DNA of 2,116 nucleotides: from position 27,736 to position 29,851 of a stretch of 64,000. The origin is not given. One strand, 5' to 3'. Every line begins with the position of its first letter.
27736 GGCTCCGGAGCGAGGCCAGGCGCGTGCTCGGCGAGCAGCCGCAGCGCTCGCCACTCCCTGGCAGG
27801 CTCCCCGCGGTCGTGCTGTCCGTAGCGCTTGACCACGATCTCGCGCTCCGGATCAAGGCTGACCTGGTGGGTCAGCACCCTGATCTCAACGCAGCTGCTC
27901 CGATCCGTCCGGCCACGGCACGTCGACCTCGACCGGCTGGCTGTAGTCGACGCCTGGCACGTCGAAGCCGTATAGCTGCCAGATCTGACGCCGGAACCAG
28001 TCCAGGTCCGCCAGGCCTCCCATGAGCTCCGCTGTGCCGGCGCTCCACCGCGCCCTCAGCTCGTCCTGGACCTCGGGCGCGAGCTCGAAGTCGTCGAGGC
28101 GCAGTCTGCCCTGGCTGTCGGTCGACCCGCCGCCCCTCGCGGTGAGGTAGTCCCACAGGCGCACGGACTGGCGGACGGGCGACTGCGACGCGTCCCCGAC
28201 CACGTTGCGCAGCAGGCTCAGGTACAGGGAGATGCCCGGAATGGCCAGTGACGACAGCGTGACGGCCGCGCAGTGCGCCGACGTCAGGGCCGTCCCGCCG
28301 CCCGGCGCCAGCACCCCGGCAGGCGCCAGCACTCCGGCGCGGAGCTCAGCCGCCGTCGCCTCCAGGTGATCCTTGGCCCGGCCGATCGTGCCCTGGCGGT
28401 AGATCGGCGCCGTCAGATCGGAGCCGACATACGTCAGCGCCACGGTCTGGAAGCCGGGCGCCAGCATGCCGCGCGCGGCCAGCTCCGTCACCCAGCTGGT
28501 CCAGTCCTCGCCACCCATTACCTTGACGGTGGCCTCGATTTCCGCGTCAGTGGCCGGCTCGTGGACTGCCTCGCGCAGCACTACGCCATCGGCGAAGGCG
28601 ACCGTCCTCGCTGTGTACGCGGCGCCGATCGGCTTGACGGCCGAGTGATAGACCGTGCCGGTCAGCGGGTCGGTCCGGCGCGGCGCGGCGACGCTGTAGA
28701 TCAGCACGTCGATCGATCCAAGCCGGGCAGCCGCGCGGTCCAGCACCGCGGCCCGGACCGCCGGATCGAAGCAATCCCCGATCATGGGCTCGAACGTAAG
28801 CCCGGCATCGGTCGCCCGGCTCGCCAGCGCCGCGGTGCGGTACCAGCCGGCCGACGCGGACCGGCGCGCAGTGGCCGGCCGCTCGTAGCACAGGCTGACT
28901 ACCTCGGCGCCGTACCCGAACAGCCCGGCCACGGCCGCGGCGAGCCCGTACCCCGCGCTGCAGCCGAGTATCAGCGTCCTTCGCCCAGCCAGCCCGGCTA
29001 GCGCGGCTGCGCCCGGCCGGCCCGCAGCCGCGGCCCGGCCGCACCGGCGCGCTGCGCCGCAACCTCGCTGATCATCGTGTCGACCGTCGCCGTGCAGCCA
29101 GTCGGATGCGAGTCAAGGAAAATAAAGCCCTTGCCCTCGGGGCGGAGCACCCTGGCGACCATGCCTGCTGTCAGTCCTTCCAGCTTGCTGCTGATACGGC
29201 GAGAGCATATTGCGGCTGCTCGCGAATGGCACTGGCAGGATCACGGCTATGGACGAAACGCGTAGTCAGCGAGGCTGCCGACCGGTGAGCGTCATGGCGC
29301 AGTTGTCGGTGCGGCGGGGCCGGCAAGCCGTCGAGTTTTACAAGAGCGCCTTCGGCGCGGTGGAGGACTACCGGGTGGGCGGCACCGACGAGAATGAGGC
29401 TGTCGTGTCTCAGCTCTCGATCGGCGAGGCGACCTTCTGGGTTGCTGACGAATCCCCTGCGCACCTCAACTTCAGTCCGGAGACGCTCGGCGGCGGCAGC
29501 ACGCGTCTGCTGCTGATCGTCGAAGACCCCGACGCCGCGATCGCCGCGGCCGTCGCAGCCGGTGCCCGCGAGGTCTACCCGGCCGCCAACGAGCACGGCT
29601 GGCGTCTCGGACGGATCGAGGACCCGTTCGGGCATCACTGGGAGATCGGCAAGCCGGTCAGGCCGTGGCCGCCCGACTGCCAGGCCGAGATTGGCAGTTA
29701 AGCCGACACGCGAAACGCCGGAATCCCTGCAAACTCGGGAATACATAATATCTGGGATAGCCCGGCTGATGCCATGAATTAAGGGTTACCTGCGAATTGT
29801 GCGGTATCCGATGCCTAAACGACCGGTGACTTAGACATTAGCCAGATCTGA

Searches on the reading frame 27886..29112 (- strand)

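Call 50: search_protein_families(library=pfam, proteins=[window:27886-29112:-], max_evalue=0.001)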
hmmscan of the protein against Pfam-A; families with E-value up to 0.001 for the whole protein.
window:27886-29112:- (408 aa): 3 families
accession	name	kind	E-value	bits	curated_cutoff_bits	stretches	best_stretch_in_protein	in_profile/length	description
PF12241.14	Enoyl_reductase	-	1.2e-71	241.3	22.1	1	84-321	1-232/236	Trans-2-enoyl-CoA reductase catalytic region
PF07055.18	Eno-Rase_FAD_bd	-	1.6e-18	67.3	25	1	331-394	1-64/64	Enoyl reductase FAD binding domain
PF12242.14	Eno-Rase_NADH_b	-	7.9e-10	38.8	23.4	1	43-81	40-78/79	NAD(P)H binding domain of trans-2-enoyl-CoA reductase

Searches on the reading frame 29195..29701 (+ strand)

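Call 50: search_protein_families(library=pfam, proteins=[window:29195-29701:+], max_evalue=0.001)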
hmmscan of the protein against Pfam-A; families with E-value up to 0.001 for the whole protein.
window:29195-29701:+ (168 aa): 4 families
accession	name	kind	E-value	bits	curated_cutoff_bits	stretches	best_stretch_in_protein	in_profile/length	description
PF18029.7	Glyoxalase_6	-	1.3e-07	32.7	23.6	1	39-150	6-104/106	Glyoxalase-like domain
PF22656.2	At5g48480-like_N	-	9e-07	29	27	1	43-85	10-58/59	Glyoxalase At5g48480-like, N-terminal domain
PF22650.2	At5g48480-like_C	-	1.8e-05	25.4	27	1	106-149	3-47/50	Glyoxalase At5g48480-like C-terminal domain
PF00903.31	Glyoxalase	-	2.6e-05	25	20.6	1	36-151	6-121/121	Glyoxalase/Bleomycin resistance protein/Dioxygenase superfamily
